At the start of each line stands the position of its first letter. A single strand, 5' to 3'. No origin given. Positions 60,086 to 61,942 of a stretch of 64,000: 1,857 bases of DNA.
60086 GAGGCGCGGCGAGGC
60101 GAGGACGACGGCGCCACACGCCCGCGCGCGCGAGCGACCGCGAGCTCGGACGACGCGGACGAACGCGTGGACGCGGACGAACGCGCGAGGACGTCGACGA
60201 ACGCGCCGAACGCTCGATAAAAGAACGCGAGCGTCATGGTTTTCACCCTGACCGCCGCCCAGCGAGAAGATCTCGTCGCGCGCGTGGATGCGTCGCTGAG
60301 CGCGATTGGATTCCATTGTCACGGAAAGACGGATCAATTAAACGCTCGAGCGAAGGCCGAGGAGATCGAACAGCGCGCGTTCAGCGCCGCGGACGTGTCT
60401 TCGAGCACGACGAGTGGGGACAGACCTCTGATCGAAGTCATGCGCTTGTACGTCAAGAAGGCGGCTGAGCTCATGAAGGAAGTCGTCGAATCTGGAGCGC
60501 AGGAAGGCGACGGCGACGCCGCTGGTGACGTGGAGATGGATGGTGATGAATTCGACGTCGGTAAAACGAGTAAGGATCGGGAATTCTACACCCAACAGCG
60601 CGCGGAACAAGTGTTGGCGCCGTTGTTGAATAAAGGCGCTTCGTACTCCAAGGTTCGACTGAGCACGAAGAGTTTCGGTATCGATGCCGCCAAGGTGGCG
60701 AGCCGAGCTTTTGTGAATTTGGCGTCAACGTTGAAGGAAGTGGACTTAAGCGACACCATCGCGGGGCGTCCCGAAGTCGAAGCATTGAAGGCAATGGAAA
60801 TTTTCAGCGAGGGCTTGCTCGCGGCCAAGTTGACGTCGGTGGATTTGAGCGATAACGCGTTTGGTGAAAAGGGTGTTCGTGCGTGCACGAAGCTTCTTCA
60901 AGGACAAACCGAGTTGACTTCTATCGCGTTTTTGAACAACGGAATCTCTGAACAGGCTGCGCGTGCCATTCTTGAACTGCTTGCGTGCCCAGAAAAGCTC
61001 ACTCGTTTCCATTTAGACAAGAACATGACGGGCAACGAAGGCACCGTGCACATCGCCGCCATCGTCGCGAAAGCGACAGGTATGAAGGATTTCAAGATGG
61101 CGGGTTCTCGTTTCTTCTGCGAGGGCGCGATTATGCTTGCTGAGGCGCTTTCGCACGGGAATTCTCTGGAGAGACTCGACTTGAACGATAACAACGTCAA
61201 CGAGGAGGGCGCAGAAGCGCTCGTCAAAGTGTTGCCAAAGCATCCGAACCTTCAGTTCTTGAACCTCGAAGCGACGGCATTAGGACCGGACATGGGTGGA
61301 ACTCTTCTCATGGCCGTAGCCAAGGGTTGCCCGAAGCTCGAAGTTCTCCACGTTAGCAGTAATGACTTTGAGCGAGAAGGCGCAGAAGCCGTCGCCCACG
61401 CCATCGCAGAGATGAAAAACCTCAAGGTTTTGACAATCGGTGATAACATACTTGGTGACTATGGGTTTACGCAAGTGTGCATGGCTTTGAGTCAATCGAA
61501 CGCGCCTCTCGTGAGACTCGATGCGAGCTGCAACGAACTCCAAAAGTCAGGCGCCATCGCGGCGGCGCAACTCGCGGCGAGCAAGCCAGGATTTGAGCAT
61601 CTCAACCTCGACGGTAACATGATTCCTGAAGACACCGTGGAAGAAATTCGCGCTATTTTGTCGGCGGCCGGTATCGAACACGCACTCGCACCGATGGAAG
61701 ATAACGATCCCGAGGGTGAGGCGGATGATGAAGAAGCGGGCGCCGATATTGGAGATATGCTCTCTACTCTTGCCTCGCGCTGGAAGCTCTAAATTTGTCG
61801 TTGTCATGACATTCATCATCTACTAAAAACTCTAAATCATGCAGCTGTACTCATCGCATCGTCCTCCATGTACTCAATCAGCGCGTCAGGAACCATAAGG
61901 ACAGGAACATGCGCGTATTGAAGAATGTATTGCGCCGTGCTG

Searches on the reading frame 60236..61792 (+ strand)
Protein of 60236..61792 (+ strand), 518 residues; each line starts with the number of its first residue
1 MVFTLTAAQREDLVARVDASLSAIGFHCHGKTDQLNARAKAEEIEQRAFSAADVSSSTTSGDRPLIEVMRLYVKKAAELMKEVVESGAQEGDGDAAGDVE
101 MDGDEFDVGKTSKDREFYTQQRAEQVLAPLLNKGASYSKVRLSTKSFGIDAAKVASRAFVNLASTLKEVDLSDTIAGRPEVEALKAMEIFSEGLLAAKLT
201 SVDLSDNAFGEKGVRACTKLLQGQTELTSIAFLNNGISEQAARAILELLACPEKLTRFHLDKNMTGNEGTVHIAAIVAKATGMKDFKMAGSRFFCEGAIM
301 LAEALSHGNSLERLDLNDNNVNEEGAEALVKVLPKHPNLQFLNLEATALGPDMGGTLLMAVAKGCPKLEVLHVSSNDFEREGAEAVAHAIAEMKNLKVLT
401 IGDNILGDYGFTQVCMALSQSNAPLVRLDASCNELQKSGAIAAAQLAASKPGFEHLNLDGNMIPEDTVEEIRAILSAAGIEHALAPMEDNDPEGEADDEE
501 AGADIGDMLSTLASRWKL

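Call 21: list_cluster_members(proteins=[window:60236-61792:+, window:61837-62892:-, window:54962-56506:-, window:26005-28476:-, window:5020-7368:-, window:13931-14830:+, window:15982-17571:-])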
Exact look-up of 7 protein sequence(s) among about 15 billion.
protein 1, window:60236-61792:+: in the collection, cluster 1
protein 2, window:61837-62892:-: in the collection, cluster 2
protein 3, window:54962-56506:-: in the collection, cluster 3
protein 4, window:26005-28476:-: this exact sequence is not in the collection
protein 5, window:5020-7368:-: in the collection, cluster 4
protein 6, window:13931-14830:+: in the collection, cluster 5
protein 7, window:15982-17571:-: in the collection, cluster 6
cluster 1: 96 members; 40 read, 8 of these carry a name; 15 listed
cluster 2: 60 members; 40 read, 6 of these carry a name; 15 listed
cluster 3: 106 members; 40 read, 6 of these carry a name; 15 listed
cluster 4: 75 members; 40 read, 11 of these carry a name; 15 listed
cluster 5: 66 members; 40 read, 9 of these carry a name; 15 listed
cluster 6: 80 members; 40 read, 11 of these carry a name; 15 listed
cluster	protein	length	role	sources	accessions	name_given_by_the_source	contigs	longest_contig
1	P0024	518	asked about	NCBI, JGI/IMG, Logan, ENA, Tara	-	Ran GTPase-activating protein (RanGAP) involved in mRNA processing and transport | strand:+ start:2591 stop:4147 length:1557 start_codon:yes stop_codon:yes ...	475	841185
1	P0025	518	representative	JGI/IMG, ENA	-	-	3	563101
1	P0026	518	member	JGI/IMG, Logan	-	Ran GTPase-activating protein (RanGAP) involved in mRNA processing and transport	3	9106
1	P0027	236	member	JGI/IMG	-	Ran GTPase-activating protein 1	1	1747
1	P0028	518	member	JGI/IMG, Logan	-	Ran GTPase-activating protein (RanGAP) involved in mRNA processing and transport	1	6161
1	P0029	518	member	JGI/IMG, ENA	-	Ran GTPase-activating protein (RanGAP) involved in mRNA processing and transport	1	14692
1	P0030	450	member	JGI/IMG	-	Ran GTPase-activating protein (RanGAP) involved in mRNA processing and transport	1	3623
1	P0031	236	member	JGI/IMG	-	Ran GTPase-activating protein 1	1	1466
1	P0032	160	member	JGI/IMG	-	Ran GTPase-activating protein 1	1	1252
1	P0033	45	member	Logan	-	-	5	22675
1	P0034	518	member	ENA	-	-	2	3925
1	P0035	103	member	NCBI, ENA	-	-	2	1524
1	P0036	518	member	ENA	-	-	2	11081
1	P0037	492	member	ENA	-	-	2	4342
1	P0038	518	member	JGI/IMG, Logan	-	-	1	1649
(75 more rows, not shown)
